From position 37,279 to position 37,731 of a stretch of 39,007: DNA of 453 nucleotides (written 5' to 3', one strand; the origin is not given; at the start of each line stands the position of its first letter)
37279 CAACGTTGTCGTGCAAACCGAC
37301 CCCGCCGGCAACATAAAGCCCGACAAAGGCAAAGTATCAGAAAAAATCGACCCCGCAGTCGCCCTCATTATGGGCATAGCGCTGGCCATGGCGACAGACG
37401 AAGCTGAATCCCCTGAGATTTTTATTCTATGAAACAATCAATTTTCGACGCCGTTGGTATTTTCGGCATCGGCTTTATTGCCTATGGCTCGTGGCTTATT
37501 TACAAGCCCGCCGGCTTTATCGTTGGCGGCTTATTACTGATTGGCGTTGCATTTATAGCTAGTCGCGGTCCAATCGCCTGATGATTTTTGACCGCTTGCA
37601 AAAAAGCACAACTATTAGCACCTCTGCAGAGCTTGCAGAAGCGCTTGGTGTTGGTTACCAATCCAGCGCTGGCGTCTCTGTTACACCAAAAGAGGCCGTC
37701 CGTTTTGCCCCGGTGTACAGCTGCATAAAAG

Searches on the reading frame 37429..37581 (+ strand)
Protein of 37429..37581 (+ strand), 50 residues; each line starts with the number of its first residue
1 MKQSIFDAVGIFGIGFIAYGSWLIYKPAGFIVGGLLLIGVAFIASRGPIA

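Call 69: search_protein_families(library=phrogs, proteins=[window:37429-37581:+], max_evalue=0.01)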
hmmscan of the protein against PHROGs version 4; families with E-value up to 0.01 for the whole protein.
window:37429-37581:+ (50 aa): 2 families
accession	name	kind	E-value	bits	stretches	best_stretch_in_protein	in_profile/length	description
phrog_502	-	moron, auxiliary metabolic gene and host takeover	5.3e-12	46.1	1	9-46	12-49/58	membrane protein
phrog_7105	-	unknown function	0.00011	23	1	1-44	1-45/52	-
